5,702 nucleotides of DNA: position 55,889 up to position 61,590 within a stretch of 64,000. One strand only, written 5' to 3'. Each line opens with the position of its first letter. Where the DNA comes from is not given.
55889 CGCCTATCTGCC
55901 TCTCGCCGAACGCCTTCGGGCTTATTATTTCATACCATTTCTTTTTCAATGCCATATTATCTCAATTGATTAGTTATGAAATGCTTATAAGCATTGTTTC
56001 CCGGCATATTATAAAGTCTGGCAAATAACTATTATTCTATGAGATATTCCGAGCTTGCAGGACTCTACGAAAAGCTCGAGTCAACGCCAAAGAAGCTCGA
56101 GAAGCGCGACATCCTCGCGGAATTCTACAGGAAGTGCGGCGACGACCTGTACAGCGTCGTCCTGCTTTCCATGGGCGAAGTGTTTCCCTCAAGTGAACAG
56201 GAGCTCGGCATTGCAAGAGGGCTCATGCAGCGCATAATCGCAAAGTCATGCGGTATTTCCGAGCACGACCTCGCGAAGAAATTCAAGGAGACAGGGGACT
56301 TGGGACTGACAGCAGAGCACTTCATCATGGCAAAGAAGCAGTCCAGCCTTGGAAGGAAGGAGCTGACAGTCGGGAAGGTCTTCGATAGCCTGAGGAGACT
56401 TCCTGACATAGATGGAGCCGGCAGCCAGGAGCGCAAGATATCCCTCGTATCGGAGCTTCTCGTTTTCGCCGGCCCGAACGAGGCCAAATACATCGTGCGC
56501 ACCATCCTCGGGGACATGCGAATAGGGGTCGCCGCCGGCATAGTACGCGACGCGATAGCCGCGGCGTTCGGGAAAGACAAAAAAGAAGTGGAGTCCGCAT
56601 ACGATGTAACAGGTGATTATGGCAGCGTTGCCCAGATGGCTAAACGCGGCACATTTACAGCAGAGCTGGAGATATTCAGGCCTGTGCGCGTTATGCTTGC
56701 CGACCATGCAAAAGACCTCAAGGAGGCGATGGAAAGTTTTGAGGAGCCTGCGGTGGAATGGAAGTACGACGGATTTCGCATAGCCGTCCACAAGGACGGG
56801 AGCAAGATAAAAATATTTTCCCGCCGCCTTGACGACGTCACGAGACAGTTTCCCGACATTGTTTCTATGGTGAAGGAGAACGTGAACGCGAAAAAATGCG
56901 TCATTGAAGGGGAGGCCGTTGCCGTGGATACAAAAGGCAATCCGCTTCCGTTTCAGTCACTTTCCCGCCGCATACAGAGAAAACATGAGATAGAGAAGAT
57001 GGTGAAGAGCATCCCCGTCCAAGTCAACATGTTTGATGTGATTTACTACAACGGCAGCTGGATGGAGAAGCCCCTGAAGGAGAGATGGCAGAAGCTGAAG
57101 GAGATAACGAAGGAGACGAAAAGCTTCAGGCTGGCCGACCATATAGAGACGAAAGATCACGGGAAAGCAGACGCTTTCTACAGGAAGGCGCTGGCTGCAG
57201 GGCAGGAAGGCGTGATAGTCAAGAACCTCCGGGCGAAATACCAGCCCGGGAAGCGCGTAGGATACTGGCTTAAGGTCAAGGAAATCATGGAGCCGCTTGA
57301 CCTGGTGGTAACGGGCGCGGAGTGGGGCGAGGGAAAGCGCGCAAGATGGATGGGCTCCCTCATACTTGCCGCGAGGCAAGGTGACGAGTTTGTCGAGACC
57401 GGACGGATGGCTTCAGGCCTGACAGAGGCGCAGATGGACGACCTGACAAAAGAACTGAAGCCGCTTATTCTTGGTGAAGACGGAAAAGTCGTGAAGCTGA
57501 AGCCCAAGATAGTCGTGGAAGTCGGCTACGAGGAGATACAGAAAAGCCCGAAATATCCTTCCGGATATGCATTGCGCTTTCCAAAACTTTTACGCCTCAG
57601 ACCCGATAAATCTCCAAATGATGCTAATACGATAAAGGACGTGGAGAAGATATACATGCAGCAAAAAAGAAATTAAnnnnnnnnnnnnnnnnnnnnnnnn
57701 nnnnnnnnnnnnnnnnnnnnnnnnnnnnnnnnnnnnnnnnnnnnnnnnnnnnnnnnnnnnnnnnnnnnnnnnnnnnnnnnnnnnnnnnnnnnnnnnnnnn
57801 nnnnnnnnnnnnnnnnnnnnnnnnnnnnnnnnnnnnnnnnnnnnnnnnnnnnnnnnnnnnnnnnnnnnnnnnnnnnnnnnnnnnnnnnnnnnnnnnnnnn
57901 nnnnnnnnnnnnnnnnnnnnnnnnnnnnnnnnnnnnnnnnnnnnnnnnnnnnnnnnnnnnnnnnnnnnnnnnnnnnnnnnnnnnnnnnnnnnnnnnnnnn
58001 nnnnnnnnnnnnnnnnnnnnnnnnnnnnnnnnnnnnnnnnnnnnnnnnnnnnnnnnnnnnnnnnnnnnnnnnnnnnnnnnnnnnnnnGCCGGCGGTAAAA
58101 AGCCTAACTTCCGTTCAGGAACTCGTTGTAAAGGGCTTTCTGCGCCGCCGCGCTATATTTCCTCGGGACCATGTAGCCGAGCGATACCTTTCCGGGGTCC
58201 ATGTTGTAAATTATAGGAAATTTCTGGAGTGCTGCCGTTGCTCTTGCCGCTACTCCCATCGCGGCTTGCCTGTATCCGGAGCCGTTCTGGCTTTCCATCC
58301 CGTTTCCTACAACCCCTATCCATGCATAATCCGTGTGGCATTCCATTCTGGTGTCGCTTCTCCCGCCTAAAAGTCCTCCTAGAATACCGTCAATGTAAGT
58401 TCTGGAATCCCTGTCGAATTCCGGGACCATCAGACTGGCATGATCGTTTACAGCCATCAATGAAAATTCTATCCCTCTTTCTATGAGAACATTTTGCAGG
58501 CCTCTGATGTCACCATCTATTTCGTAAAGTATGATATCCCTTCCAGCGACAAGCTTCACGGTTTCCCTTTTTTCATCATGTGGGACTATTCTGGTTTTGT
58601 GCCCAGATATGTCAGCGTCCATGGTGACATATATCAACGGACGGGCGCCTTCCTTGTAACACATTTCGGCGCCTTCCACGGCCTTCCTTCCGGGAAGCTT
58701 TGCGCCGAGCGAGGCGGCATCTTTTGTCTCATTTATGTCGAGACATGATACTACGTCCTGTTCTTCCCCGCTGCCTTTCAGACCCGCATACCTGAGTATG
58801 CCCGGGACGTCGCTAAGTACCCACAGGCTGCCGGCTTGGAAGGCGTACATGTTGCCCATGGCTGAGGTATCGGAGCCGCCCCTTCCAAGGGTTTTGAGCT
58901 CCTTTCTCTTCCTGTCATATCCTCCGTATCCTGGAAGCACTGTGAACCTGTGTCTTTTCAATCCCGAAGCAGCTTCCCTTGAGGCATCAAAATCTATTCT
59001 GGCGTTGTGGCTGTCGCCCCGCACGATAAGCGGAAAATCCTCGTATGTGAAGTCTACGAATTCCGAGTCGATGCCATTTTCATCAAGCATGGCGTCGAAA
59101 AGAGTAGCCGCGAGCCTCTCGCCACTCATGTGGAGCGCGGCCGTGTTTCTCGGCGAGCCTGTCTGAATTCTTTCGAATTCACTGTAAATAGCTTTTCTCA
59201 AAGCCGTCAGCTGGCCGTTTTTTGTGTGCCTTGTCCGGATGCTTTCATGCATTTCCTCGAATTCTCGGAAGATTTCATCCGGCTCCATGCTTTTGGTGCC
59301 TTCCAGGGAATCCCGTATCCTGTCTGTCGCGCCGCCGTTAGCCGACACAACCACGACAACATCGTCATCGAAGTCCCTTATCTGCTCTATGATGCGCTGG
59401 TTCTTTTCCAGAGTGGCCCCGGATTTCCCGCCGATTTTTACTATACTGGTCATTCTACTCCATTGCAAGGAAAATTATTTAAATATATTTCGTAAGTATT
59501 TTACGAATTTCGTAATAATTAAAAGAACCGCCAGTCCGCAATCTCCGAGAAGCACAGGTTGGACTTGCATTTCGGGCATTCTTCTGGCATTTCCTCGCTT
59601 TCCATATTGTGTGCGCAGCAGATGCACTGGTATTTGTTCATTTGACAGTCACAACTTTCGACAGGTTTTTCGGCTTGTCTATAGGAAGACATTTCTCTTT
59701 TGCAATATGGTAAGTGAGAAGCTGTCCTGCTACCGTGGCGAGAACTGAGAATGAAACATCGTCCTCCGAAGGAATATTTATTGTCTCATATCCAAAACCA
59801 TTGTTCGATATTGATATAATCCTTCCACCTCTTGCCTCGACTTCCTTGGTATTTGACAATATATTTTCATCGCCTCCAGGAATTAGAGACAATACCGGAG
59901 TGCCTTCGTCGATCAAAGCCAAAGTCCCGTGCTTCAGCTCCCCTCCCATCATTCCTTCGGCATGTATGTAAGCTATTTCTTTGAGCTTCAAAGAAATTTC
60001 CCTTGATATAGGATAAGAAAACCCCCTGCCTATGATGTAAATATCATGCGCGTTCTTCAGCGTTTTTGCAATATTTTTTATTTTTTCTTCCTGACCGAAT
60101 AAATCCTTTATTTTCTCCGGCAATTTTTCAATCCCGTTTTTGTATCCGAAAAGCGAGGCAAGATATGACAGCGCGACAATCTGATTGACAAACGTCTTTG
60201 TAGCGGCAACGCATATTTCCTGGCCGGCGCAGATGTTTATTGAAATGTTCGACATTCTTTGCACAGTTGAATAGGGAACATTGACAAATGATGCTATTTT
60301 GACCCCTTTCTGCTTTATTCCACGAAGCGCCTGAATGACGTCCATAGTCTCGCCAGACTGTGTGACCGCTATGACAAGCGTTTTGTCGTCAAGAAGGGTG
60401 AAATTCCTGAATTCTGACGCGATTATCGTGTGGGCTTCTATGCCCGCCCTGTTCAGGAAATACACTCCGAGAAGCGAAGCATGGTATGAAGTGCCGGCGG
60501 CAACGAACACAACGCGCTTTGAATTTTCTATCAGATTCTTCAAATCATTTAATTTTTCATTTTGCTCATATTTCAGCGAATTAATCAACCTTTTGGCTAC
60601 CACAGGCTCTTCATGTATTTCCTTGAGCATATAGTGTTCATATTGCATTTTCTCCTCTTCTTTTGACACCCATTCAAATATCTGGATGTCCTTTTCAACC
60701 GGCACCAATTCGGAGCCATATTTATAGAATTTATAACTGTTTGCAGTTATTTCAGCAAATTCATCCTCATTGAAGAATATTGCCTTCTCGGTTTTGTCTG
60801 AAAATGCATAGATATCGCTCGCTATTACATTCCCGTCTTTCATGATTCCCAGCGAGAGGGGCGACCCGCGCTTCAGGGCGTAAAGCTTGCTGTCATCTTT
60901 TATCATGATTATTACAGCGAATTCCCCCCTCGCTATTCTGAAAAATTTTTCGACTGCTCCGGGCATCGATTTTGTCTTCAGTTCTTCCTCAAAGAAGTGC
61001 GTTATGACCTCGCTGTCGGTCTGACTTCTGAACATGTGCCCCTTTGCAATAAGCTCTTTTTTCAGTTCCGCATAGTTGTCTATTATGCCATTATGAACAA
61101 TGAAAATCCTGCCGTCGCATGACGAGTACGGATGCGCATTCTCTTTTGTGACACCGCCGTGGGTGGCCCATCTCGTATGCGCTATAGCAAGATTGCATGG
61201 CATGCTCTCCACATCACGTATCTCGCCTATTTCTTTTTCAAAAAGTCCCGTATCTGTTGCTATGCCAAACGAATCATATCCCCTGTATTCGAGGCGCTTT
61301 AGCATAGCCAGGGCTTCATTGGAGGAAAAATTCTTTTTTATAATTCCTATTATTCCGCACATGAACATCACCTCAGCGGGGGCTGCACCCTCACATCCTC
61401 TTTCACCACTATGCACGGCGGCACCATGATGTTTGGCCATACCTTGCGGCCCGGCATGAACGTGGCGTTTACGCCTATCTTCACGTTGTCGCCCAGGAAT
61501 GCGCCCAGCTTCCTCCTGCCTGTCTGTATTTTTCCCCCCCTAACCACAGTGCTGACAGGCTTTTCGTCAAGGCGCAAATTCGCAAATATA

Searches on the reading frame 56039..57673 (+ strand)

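Call 60: search_protein_families(library=pfam, proteins=[window:56039-57673:+], max_evalue=0.00001)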
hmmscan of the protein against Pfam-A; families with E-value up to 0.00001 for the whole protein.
window:56039-57673:+ (545 aa): 3 families
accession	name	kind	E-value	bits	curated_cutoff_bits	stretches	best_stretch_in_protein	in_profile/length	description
PF01068.26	DNA_ligase_A_M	-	1.5e-58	198.3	26.2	1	219-414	2-204/204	ATP dependent DNA ligase domain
PF04675.19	DNA_ligase_A_N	-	6.3e-46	157.2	24.6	1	3-174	2-174/174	DNA ligase N terminus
PF04679.21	DNA_ligase_A_C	-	6.8e-16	58.9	27.5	1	434-524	1-94/94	ATP dependent DNA ligase C terminal region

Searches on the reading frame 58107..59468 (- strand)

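Call 60: search_protein_families(library=pfam, proteins=[window:58107-59468:-], max_evalue=0.00001)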
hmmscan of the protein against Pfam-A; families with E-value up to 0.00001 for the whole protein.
window:58107-59468:- (454 aa): 1 family
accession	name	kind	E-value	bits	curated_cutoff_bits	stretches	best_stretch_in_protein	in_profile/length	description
PF00696.33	AA_kinase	-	8.7e-22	78.4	24.9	1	6-258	1-214/234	Amino acid kinase family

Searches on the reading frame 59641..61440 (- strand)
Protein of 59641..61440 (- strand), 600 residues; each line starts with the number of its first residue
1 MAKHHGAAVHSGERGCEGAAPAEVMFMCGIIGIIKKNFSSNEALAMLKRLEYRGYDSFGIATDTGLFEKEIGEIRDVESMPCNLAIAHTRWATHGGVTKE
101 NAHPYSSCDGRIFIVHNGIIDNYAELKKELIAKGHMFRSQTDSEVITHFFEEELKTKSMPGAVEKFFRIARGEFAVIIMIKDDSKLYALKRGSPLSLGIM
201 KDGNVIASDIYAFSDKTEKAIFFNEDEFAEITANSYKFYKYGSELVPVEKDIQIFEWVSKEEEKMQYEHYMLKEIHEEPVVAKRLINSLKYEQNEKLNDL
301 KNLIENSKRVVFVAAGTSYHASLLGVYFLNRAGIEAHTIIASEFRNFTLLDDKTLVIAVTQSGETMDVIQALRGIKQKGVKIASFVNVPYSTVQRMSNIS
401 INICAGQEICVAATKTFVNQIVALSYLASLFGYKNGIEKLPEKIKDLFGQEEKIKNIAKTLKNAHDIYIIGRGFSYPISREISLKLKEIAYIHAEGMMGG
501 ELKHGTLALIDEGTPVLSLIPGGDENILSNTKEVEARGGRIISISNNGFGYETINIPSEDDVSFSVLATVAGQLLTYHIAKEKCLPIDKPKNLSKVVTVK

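Call 60: search_protein_families(library=pfam, proteins=[window:59641-61440:-], max_evalue=0.00001)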
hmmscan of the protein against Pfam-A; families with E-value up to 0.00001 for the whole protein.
window:59641-61440:- (600 aa): 3 families
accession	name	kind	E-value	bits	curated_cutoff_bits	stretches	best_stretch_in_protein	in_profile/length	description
PF01380.27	SIS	-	2.4e-38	131.3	25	2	304-428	2-129/131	SIS domain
PF13522.11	GATase_6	-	1.9e-19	70.4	27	1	83-208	11-129/130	Glutamine amidotransferase domain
PF13537.11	GATase_7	-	2.2e-16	60.4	25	1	98-213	9-121/123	Glutamine amidotransferase domain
